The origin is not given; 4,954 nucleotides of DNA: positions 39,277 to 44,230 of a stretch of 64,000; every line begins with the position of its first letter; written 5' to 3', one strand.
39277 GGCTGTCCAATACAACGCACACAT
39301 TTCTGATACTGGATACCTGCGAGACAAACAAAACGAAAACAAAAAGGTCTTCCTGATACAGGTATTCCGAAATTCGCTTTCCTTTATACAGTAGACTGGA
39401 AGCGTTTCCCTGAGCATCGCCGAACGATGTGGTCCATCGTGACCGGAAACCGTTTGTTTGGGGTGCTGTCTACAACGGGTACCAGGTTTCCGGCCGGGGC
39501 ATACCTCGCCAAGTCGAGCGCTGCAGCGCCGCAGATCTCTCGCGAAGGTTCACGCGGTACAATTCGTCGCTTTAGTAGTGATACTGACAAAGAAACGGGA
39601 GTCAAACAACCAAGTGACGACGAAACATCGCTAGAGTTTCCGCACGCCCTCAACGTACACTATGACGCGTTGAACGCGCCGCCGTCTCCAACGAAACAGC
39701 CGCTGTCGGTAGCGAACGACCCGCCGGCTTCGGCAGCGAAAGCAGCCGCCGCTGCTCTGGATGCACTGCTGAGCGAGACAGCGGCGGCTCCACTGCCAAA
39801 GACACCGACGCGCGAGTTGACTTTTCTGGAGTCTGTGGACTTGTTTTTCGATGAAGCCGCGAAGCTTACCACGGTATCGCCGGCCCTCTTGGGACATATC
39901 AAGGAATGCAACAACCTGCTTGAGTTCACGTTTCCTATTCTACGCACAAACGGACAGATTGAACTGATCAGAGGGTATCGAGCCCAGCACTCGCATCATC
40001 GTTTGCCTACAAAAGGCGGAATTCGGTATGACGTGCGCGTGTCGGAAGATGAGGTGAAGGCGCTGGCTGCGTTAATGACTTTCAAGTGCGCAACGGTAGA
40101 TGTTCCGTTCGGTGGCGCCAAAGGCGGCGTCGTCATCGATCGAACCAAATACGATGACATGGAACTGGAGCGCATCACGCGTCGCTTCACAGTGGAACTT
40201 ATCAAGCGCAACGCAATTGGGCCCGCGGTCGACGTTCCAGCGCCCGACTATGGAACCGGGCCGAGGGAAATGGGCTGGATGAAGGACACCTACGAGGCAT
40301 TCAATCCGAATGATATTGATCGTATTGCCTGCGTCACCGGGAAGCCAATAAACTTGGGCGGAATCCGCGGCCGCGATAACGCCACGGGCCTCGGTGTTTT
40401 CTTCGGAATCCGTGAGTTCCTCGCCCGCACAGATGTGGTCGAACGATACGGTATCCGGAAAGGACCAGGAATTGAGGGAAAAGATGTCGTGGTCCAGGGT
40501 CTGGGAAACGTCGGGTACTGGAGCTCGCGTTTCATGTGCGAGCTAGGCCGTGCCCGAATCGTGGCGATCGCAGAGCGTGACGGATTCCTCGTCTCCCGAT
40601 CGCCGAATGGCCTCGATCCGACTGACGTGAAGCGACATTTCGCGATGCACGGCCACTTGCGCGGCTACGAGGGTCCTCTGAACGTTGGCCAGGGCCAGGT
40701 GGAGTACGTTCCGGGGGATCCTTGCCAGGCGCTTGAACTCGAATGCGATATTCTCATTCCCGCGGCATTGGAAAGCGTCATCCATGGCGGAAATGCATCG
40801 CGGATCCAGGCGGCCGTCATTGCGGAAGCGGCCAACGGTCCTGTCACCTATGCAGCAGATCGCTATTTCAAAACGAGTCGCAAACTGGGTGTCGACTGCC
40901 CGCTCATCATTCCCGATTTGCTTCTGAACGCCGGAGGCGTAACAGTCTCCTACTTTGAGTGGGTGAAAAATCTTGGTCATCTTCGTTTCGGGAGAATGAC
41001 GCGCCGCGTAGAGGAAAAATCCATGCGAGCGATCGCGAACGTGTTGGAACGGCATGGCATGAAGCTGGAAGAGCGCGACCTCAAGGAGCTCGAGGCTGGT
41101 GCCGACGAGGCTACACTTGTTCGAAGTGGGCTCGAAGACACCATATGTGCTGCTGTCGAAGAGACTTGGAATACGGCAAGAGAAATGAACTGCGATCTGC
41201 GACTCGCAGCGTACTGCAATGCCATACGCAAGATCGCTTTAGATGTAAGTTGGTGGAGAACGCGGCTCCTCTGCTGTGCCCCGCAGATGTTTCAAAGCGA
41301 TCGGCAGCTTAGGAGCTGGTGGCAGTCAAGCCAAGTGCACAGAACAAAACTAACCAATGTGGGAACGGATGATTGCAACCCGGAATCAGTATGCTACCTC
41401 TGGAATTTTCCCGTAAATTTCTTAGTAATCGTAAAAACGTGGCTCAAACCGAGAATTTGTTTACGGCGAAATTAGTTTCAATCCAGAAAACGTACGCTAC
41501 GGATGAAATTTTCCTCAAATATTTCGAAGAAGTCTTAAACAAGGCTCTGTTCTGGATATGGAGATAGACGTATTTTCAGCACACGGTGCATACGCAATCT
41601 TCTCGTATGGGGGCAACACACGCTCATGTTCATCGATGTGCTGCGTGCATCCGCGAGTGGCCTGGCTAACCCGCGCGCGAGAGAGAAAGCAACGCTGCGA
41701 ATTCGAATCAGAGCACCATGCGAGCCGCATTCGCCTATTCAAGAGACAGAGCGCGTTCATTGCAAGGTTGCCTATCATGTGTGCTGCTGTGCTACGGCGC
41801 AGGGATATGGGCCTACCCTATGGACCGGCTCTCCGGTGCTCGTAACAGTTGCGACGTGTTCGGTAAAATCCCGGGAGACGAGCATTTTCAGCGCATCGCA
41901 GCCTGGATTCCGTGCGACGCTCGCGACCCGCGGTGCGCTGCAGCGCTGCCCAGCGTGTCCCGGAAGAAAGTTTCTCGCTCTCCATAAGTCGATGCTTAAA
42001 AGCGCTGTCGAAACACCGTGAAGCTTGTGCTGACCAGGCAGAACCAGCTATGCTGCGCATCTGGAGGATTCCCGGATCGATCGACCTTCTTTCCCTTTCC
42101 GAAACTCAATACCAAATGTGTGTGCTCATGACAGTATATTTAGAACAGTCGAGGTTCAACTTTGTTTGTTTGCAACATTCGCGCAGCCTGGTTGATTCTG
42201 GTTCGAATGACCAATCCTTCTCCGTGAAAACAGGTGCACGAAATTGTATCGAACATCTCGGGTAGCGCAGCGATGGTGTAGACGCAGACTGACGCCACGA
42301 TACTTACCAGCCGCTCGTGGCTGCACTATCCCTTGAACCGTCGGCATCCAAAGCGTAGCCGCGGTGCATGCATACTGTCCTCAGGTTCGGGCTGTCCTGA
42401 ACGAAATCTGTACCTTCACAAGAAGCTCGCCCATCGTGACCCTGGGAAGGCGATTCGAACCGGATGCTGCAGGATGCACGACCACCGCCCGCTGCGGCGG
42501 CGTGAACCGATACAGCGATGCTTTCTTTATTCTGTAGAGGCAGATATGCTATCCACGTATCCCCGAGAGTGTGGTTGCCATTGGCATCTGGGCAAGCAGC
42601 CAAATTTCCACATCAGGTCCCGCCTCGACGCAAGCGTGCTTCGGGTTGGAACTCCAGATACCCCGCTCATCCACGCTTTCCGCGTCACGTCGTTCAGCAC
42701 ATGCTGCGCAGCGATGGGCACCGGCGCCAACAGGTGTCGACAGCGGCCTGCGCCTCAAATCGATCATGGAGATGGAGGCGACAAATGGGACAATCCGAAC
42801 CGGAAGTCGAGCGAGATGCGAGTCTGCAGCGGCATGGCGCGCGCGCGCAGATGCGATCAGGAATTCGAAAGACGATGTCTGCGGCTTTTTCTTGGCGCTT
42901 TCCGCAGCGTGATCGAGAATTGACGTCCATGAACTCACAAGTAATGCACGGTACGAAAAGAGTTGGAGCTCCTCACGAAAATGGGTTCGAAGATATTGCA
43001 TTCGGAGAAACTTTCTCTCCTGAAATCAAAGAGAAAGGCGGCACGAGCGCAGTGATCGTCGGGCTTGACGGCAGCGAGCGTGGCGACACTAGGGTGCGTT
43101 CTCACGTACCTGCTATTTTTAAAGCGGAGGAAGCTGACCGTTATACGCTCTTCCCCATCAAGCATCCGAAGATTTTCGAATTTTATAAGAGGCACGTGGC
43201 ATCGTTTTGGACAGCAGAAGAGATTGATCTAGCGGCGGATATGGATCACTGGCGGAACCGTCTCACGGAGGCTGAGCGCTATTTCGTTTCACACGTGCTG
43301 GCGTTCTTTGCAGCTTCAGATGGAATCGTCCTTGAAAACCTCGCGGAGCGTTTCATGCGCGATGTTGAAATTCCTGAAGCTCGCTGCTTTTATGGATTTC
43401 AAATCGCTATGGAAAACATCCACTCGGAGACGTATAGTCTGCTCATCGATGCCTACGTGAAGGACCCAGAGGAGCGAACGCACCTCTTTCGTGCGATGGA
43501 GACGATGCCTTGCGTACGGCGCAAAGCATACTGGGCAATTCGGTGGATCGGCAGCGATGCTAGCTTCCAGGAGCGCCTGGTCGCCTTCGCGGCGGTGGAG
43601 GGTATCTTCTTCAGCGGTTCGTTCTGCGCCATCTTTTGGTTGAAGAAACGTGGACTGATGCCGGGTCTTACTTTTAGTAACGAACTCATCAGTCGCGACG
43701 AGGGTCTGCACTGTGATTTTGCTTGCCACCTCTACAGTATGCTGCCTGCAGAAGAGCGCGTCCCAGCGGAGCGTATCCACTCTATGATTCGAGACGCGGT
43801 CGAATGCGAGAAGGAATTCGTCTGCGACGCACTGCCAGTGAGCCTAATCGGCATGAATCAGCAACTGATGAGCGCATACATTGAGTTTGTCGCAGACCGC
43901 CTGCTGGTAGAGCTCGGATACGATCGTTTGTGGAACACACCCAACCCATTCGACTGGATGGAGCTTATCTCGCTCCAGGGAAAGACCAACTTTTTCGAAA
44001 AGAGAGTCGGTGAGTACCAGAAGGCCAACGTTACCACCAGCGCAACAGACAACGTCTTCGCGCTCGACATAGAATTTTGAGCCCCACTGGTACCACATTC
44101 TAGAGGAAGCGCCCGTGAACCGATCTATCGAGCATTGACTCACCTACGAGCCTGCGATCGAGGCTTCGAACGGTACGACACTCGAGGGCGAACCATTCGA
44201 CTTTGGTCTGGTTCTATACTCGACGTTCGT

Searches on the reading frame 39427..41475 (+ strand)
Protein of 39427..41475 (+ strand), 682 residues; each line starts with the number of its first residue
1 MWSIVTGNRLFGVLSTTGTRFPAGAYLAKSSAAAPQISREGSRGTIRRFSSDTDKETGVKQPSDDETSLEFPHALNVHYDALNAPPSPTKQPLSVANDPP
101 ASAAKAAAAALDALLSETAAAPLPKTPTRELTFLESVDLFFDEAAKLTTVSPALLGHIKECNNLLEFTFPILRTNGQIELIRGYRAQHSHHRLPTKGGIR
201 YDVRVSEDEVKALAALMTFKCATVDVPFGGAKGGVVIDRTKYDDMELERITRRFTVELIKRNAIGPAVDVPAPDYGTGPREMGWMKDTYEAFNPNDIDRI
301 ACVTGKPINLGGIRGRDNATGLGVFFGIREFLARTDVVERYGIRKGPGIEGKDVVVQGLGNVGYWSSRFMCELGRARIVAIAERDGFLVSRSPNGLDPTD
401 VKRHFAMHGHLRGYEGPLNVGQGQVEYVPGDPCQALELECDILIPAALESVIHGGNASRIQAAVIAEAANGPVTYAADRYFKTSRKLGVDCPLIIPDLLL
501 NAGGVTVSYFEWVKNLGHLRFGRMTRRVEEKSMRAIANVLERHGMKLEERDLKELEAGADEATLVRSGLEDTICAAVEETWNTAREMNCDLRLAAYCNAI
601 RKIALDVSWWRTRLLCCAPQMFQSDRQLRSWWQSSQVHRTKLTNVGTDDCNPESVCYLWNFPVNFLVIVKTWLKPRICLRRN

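Call 8: search_protein_families(library=pfam, proteins=[window:39427-41475:+], max_evalue=0.001)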
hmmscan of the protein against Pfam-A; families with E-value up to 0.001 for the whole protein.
window:39427-41475:+ (682 aa): 2 families
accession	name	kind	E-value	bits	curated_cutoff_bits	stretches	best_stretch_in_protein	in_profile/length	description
PF02812.23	ELFV_dehydrog_N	-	4.6e-50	169.1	25.3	1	163-290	3-128/129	Glu/Leu/Phe/Val dehydrogenase, dimerisation domain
PF00208.27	ELFV_dehydrog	-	1.4e-44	153.1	23.4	1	311-543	1-214/241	Glutamate/Leucine/Phenylalanine/Valine dehydrogenase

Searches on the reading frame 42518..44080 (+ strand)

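Call 8: search_protein_families(library=pfam, proteins=[window:42518-44080:+], max_evalue=0.001)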
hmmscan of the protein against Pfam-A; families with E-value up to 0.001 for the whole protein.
window:42518-44080:+ (520 aa): 1 family
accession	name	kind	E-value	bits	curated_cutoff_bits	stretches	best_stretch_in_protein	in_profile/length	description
PF00268.27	Ribonuc_red_sm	-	3e-112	375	33.6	1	208-477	1-281/281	Ribonucleotide reductase, small chain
